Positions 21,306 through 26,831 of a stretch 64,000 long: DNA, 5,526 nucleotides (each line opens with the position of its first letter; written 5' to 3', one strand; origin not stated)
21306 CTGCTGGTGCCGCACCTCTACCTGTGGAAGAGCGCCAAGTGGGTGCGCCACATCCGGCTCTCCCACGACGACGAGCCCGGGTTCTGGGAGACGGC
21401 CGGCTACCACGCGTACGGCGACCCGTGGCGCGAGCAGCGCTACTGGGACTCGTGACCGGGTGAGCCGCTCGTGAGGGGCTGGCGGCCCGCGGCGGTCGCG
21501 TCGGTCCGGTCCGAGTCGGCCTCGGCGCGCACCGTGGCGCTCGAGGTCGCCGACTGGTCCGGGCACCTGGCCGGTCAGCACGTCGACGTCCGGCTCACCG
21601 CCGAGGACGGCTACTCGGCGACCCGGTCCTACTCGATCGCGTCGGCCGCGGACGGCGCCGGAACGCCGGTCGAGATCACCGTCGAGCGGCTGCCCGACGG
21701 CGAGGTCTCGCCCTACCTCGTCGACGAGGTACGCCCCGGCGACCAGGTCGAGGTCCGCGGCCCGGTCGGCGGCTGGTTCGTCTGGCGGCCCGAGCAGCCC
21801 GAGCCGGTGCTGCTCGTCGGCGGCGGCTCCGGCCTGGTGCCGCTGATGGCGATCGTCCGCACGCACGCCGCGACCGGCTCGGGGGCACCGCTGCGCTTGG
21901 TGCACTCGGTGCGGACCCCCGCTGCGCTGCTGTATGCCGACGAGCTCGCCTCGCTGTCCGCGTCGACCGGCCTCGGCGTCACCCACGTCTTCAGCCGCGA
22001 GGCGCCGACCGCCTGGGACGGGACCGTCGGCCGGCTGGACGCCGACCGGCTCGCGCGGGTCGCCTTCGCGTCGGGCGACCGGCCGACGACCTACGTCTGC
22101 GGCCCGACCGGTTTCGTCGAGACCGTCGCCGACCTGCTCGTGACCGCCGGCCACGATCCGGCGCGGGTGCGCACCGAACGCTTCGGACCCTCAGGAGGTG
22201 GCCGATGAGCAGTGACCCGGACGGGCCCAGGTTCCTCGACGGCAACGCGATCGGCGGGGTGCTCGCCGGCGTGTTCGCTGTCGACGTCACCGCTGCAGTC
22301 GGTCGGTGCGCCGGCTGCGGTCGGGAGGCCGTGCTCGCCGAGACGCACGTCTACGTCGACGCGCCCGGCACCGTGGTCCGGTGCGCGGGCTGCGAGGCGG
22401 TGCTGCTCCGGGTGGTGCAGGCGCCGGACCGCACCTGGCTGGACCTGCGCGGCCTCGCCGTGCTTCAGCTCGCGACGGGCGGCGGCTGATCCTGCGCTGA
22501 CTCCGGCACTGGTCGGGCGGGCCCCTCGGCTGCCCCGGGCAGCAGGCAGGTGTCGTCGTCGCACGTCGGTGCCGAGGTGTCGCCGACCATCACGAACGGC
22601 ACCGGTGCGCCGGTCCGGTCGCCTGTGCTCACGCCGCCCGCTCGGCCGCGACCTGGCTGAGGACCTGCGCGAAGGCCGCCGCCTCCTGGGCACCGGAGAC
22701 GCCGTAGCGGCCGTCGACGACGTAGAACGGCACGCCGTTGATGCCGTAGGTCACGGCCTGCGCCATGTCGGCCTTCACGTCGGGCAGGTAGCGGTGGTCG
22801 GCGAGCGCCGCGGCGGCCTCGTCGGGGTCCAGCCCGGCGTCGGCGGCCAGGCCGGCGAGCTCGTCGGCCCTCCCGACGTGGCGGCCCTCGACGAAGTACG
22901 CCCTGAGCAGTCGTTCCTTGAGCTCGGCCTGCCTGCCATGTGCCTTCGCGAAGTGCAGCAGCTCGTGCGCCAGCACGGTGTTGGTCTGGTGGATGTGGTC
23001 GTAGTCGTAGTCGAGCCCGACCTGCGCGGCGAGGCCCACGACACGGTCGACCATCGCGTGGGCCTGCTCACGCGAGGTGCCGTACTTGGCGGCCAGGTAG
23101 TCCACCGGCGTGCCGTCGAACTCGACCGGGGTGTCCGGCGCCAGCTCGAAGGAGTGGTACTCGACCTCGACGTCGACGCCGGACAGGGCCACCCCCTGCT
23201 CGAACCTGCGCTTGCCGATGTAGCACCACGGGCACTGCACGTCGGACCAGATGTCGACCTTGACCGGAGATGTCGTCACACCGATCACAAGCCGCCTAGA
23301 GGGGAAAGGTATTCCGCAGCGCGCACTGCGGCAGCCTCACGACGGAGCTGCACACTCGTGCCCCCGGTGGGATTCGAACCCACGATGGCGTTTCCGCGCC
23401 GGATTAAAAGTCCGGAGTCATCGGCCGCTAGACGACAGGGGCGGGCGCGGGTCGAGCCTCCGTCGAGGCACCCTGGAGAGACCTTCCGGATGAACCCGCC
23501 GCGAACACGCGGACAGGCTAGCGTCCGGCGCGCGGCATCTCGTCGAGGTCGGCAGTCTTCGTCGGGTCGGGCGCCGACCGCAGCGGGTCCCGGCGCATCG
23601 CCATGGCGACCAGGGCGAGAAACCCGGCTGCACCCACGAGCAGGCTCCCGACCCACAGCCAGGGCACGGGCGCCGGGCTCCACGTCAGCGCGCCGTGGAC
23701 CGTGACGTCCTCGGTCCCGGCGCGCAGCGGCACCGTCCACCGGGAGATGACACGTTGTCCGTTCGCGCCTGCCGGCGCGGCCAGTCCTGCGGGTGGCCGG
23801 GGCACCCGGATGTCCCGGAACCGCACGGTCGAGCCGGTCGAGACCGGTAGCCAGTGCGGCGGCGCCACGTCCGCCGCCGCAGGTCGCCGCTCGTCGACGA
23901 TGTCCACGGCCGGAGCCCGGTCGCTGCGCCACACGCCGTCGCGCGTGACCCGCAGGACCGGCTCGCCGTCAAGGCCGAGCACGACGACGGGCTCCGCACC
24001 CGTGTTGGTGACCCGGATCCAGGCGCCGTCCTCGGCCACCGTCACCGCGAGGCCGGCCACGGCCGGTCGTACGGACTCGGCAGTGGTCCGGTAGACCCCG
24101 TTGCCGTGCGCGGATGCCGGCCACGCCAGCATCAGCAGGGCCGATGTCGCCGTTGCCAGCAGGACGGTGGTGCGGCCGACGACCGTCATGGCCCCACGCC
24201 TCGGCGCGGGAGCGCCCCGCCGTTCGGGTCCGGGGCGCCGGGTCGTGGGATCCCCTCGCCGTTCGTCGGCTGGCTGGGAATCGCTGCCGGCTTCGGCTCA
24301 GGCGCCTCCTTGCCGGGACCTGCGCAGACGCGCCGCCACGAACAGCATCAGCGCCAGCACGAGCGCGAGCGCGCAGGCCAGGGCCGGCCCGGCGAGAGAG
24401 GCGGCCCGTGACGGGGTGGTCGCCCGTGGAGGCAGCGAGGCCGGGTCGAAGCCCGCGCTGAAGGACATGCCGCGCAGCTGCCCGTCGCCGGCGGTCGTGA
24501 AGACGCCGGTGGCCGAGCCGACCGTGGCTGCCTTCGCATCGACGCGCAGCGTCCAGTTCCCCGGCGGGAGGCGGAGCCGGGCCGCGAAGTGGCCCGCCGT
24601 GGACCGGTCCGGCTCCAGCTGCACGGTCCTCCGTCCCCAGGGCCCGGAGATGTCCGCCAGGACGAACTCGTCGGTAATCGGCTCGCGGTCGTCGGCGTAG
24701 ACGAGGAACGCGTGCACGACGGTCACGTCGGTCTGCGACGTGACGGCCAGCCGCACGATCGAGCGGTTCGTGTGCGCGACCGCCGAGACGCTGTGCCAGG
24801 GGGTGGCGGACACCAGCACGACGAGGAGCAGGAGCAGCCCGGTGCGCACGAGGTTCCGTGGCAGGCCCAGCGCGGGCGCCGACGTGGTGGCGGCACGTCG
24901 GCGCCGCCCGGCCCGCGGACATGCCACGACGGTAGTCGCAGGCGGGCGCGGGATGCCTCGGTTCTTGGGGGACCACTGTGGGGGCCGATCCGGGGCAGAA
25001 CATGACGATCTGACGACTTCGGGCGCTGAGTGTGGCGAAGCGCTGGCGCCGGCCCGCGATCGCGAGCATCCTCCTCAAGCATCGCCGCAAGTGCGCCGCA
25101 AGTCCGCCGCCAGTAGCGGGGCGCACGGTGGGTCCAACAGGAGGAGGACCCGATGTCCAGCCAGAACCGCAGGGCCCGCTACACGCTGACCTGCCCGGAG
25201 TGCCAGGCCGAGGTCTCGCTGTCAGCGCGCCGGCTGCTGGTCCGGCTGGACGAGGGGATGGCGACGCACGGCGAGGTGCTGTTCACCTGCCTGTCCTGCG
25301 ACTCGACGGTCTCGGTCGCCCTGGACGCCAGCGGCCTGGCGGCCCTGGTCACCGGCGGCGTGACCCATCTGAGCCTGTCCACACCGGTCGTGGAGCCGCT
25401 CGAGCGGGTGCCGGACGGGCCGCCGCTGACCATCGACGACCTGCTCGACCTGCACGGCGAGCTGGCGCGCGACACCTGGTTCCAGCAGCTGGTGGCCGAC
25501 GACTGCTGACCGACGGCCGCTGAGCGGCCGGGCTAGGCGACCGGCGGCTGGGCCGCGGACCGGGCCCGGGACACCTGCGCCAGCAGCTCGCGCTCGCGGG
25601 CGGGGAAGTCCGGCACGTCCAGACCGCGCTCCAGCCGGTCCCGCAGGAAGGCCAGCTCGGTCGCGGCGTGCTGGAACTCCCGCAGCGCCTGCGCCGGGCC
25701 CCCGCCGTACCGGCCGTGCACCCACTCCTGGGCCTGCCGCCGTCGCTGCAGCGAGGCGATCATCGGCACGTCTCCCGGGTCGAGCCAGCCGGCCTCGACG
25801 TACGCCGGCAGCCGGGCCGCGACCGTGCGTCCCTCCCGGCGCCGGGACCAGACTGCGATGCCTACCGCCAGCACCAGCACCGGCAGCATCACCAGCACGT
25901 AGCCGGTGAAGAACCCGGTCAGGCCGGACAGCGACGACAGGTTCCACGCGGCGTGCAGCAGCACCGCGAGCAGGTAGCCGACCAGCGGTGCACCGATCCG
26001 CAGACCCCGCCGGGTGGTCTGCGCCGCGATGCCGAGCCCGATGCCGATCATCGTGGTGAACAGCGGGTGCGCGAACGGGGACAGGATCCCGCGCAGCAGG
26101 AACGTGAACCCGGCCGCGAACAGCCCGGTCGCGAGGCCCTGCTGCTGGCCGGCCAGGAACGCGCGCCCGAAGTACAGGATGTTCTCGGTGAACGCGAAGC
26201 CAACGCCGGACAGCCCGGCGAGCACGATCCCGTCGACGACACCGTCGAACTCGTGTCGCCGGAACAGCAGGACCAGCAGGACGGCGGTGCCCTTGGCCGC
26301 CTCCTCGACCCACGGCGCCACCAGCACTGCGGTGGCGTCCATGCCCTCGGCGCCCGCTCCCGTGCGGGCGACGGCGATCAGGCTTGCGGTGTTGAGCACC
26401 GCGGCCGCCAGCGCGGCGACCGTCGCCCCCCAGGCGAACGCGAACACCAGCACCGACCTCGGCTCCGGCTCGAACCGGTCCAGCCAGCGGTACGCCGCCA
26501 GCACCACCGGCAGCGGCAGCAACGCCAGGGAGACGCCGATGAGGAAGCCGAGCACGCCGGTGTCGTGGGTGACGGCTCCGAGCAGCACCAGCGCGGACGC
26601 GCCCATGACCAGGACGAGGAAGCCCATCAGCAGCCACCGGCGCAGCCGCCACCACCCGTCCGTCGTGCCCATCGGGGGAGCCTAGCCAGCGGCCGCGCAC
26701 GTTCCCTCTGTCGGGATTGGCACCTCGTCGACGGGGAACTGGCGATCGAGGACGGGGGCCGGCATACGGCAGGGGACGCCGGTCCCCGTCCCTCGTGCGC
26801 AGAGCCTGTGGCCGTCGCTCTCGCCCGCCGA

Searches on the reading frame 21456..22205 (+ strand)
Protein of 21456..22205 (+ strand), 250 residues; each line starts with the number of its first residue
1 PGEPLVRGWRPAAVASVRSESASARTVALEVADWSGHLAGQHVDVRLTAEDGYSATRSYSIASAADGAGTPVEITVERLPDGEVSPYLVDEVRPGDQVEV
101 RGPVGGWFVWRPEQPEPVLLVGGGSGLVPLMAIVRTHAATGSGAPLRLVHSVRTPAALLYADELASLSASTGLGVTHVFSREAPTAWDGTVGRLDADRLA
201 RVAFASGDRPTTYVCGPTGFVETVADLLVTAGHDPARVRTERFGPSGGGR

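Call 17: search_protein_families(library=pfam, proteins=[window:21456-22205:+], max_evalue=0.01)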
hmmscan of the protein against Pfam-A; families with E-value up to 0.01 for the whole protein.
window:21456-22205:+ (250 aa): 2 families
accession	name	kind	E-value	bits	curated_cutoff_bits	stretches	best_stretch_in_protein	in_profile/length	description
PF00175.26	NAD_binding_1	-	2.9e-13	50.9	22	1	120-225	1-108/109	Oxidoreductase NAD-binding domain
PF00970.30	FAD_binding_6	-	4.1e-13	50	21.1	1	19-107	9-97/99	Oxidoreductase FAD-binding domain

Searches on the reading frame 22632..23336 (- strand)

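Call 17: search_protein_families(library=pfam, proteins=[window:22632-23336:-], max_evalue=0.01)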
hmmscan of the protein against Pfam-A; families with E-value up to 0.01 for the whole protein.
window:22632-23336:- (235 aa): 4 families
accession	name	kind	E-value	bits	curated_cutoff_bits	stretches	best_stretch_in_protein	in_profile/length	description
PF01323.26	DSBA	-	3.9e-42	144.6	25.6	1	27-226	2-190/191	DSBA-like thioredoxin domain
PF13462.12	Thioredoxin_4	-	3.7e-09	37.4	23.2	1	145-211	85-149/165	Thioredoxin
PF13192.12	Thioredoxin_3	-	0.00037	20.9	24.8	0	189-220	37-68/76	Thioredoxin domain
PF07993.18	NAD_binding_4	-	0.0021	17.7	20.1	1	90-135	83-128/258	Male sterility protein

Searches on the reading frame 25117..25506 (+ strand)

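Call 17: search_protein_families(library=pfam, proteins=[window:25117-25506:+], max_evalue=0.01)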
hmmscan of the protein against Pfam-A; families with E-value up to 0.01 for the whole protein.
window:25117-25506:+ (130 aa): 6 families
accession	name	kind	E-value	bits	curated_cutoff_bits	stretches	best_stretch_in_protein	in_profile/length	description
PF24441.1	DUF7560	-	0.00016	21.7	27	0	20-34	2-16/44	Family of unknown function (DUF7560)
PF10571.15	UPF0547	-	0.00093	19.7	29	0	25-38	2-15/26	Uncharacterised protein family UPF0547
PF25169.1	DUF7830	-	0.0012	19.1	27.5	0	16-38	27-49/72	Domain of unknown function (DUF7830)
PF21344.3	Zn_ribbon_LysW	-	0.0019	18.3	27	0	24-37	1-14/46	Alpha-aminoadipate carrier protein LysW-like, globular domain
PF05129.18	Zn_ribbon_Elf1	-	0.0052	17.3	29.8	0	54-88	21-57/79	Transcription elongation factor Elf1 like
PF25164.1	CoiA_N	-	0.0078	16.1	26.3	0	18-35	12-29/50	Competence protein CoiA, N-terminal domain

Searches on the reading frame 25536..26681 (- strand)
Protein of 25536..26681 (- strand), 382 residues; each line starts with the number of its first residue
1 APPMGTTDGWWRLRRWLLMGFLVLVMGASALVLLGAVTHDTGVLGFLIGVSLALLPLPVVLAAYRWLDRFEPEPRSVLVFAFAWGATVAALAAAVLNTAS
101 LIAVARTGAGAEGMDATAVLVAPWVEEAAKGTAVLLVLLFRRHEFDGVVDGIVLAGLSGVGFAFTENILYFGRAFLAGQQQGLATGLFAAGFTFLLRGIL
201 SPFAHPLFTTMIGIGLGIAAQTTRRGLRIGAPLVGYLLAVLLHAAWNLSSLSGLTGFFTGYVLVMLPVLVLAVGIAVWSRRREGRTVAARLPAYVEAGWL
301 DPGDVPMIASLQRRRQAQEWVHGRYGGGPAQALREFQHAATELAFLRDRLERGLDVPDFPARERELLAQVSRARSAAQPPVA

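Call 17: search_protein_families(library=pfam, proteins=[window:25536-26681:-], max_evalue=0.01)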
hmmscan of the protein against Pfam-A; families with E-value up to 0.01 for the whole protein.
window:25536-26681:- (382 aa): 1 family
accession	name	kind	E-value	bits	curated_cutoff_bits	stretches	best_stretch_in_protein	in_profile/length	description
PF13367.11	PrsW-protease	-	7e-55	186.1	23.5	1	73-271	1-195/196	PrsW family intramembrane metalloprotease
